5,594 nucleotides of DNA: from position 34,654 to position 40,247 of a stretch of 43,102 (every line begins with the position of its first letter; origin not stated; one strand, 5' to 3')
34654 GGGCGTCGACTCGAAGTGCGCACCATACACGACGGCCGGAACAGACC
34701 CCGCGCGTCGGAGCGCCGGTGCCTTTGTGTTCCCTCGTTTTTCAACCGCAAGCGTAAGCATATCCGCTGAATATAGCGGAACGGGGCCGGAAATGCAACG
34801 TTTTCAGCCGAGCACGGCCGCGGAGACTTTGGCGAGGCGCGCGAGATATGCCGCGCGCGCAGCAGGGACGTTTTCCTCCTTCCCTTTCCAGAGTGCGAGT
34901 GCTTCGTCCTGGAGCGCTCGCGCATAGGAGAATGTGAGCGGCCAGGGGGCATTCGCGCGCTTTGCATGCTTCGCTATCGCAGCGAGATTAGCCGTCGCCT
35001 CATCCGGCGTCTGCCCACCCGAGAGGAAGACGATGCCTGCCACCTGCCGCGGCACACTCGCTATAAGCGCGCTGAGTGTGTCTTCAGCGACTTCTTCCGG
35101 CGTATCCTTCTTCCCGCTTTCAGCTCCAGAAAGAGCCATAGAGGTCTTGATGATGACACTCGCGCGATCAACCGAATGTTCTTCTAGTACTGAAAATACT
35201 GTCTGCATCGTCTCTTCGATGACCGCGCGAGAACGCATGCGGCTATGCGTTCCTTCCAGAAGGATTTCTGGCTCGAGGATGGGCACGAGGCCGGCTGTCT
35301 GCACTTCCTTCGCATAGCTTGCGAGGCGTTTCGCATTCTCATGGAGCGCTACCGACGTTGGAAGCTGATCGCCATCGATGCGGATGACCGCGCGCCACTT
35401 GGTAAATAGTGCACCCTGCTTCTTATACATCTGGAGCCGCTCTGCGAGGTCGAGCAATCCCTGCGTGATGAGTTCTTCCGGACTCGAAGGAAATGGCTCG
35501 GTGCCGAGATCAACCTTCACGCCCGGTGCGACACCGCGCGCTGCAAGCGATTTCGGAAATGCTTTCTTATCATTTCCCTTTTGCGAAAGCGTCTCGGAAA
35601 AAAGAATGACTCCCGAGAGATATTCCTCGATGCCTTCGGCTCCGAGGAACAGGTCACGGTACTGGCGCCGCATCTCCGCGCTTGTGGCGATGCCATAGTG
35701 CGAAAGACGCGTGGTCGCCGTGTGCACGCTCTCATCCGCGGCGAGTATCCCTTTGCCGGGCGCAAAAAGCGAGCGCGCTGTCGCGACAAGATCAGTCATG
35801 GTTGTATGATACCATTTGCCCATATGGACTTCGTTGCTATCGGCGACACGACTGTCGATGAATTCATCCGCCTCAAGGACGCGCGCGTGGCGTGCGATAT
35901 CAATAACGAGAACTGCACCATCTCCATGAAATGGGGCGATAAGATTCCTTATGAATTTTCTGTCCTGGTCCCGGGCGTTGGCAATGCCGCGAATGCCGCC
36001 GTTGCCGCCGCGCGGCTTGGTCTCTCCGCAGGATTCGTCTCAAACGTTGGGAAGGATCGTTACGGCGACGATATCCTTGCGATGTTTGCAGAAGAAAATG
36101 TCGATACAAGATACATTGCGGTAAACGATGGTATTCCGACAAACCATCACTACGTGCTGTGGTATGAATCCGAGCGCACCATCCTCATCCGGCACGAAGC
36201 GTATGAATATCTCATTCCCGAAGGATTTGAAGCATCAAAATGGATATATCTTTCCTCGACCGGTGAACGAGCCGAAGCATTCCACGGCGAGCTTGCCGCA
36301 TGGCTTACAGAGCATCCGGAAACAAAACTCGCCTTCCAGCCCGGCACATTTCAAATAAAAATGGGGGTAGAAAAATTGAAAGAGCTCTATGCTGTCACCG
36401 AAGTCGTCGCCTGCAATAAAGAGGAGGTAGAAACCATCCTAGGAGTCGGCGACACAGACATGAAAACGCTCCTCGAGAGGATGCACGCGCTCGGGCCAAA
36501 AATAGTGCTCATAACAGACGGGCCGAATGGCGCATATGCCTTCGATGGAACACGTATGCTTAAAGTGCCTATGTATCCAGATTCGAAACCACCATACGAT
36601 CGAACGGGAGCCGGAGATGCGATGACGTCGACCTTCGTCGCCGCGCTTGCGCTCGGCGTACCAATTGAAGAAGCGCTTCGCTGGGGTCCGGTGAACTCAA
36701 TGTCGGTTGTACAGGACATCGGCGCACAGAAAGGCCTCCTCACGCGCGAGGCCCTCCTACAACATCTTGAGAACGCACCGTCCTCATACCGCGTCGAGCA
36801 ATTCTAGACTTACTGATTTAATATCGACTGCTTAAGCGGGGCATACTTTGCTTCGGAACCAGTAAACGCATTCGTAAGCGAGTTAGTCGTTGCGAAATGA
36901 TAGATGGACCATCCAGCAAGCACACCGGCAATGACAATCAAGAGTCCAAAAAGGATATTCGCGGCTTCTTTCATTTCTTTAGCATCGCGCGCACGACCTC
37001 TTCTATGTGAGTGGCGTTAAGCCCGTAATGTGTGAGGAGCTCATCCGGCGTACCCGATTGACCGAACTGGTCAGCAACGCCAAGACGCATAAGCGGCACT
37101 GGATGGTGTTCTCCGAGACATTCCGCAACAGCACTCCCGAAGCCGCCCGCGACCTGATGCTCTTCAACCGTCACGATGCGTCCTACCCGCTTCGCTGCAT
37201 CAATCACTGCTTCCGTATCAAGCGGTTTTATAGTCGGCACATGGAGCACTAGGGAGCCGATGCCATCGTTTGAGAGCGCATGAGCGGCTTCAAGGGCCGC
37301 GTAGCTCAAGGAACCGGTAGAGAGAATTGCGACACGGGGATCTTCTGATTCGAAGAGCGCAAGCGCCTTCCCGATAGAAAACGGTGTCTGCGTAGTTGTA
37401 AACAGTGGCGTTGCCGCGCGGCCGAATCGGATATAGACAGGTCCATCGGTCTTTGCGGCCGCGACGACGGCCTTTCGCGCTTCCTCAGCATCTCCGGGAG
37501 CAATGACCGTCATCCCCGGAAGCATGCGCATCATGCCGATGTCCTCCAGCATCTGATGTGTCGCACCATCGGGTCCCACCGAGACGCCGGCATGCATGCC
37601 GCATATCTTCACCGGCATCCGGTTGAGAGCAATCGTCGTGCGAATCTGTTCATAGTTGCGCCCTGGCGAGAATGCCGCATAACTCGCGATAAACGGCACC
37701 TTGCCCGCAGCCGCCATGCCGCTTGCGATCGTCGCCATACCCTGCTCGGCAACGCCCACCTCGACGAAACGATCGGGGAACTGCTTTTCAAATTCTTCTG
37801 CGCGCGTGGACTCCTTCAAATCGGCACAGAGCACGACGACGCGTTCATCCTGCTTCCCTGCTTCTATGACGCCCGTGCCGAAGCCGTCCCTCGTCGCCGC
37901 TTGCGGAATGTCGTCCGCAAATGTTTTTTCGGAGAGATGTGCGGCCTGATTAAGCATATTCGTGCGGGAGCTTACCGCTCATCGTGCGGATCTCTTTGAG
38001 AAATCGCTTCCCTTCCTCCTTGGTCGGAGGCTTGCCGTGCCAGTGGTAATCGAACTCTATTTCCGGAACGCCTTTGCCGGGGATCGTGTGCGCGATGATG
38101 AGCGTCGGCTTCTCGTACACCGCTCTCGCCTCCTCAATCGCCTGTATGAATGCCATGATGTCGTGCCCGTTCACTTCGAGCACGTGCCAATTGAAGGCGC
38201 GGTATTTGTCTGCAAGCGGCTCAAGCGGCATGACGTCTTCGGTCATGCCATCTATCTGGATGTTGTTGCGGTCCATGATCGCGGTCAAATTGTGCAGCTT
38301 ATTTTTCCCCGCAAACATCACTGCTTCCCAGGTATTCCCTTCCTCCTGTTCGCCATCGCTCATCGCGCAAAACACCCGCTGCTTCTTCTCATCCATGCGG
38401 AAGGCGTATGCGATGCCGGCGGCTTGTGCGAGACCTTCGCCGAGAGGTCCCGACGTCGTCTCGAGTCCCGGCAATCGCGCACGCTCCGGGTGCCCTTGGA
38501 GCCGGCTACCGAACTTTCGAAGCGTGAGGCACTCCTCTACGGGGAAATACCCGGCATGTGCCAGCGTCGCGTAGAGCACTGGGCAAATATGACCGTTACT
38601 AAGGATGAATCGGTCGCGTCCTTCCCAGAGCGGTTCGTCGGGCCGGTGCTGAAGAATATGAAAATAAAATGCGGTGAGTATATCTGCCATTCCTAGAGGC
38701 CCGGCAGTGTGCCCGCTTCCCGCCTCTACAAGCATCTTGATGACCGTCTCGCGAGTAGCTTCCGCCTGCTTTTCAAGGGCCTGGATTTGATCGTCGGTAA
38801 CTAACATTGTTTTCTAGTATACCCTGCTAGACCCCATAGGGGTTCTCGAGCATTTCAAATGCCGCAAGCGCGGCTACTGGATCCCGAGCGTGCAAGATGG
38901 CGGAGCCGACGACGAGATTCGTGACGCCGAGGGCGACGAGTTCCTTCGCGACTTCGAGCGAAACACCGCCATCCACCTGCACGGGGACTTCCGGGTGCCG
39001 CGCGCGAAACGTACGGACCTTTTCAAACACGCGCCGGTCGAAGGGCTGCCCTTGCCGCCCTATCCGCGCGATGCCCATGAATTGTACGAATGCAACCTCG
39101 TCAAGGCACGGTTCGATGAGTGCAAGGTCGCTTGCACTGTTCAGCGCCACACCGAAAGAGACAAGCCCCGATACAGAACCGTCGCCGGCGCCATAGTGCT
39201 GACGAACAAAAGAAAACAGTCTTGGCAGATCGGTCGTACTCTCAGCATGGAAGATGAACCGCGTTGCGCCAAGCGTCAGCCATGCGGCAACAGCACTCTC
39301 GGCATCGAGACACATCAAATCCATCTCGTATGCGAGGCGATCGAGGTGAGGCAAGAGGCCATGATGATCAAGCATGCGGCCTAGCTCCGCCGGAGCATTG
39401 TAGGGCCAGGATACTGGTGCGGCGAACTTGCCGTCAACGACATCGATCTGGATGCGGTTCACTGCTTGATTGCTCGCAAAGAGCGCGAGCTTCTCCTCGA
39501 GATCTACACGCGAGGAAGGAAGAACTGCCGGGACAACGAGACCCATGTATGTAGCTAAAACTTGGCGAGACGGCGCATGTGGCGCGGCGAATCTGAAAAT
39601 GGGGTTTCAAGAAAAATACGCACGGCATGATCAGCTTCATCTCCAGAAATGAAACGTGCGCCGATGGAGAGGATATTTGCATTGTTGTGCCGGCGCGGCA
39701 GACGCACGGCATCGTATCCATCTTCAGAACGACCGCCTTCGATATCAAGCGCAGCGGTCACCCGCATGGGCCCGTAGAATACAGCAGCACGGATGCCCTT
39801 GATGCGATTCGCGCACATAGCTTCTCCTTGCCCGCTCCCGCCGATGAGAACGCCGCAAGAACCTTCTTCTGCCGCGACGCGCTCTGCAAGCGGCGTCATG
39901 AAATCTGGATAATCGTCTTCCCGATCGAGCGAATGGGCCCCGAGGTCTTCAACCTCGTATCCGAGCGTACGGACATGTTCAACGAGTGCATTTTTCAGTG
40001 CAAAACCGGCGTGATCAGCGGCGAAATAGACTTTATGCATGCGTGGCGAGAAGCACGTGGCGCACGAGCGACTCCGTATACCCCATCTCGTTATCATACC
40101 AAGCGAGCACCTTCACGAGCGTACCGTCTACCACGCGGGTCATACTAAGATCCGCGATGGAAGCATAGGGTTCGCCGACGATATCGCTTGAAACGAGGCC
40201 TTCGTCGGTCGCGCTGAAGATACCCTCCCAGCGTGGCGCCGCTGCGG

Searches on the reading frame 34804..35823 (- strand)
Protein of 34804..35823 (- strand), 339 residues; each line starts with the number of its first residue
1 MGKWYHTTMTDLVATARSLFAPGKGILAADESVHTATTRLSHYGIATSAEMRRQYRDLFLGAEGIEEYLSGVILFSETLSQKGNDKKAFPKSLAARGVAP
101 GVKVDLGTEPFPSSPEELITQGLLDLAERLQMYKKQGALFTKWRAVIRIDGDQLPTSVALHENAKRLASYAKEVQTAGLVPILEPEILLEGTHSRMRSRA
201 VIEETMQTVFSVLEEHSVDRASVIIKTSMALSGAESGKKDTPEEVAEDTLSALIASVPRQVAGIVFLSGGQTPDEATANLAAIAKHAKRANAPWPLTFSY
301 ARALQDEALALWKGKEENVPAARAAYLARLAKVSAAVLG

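Call 57: search_protein_families(library=pfam, proteins=[window:34804-35823:-], max_evalue=0.0001)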
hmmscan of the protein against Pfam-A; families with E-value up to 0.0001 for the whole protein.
window:34804-35823:- (339 aa): 1 family
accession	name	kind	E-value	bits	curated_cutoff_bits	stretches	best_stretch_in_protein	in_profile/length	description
PF00274.25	Glycolytic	-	2.6e-105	352.5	22.2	1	12-339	2-327/349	Fructose-bisphosphate aldolase class-I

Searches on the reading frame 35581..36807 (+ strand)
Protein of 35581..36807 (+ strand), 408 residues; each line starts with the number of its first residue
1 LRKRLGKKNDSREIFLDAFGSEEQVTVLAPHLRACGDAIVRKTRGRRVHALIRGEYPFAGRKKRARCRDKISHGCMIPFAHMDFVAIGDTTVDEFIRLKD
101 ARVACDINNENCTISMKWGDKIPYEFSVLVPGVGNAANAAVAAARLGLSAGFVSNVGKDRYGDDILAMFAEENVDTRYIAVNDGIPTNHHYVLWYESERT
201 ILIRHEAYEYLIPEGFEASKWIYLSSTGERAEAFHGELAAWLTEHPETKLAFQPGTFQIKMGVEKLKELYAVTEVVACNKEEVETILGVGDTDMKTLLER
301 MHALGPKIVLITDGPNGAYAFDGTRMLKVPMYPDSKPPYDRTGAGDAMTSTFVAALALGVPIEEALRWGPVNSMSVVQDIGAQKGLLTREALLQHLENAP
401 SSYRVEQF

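Call 60: search_protein_families(library=pfam, proteins=[window:35581-36807:+], max_evalue=0.001)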
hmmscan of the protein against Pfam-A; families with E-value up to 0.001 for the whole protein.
window:35581-36807:+ (408 aa): 2 families
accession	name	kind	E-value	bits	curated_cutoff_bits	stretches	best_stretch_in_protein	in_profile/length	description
PF00294.29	PfkB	-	3.3e-41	142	25.8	1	134-386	37-299/302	pfkB family carbohydrate kinase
PF08543.17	Phos_pyr_kin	-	3.8e-05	23.6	27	1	263-368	109-223/246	Phosphomethylpyrimidine kinase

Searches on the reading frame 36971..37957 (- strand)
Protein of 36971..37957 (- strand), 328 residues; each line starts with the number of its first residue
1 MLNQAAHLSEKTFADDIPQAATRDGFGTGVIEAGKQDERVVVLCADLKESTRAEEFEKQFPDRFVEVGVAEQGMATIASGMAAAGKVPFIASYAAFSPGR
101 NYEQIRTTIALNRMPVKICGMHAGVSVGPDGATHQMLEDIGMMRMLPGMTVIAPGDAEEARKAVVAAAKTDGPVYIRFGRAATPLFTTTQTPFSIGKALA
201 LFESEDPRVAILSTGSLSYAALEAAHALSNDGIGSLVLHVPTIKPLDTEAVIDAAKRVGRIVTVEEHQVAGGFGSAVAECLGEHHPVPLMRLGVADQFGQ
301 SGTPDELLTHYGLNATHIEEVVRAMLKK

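Call 60: search_protein_families(library=pfam, proteins=[window:36971-37957:-], max_evalue=0.001)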
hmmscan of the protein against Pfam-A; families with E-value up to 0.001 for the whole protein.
window:36971-37957:- (328 aa): 3 families
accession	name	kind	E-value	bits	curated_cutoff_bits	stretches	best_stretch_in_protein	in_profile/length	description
PF02779.29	Transket_pyr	-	1.2e-45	155.7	27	1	20-183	3-172/174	Transketolase, pyrimidine binding domain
PF02780.25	Transketolase_C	-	5.3e-29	101.1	25.9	1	201-318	4-124/124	Transketolase, C-terminal domain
PF22613.1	Transketolase_C_1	-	2.9e-05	24.7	27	1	204-313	8-112/113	Transketolase-like TK C-terminal domain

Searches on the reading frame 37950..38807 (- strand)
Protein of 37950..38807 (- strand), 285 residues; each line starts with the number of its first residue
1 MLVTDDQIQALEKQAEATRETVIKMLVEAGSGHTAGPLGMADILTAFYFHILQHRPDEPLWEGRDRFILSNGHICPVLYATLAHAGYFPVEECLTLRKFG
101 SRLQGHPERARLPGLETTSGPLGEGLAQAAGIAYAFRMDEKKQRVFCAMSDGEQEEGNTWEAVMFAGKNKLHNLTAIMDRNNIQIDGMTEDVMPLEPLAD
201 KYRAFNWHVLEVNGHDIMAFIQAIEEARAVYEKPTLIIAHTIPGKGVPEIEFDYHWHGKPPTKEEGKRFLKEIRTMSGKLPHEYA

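Call 60: search_protein_families(library=pfam, proteins=[window:37950-38807:-], max_evalue=0.001)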
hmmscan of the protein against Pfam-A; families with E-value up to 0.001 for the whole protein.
window:37950-38807:- (285 aa): 3 families
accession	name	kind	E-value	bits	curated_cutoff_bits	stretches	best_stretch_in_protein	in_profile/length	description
PF00456.26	Transketolase_N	-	1.3e-61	208.9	22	1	14-266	5-268/334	Transketolase, thiamine diphosphate binding domain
PF00676.26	E1_dh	-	2.8e-11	43.4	22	1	115-237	96-220/300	Dehydrogenase E1 component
PF13292.11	DXP_synthase_N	-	1.1e-08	35.2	21.2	1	9-186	16-176/274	1-deoxy-D-xylulose-5-phosphate synthase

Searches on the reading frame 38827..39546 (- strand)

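Call 89: search_protein_families(library=pfam, proteins=[window:38827-39546:-], max_evalue=0.05)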
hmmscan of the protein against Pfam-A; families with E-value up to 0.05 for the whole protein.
window:38827-39546:- (239 aa): 3 families
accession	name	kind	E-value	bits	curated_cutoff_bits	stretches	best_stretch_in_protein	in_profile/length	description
PF00834.25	Ribul_P_3_epim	-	7e-20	71.7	21.1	1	4-217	2-197/198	Ribulose-phosphate 3 epimerase family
PF00977.27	His_biosynth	-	0.00092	19.1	23.6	1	182-228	69-116/228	Histidine biosynthesis protein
PF05690.20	ThiG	-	0.0015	18.3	23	1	179-231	169-221/247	Thiazole biosynthesis protein ThiG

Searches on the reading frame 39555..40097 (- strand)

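Call 89: search_protein_families(library=pfam, proteins=[window:39555-40097:-], max_evalue=0.05)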
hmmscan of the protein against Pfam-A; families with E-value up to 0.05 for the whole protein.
window:39555-40097:- (180 aa): 1 family
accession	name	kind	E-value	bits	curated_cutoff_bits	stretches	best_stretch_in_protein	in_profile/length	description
PF02502.23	LacAB_rpiB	-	1.9e-39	135.2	24.7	1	23-179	1-137/138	Ribose/Galactose Isomerase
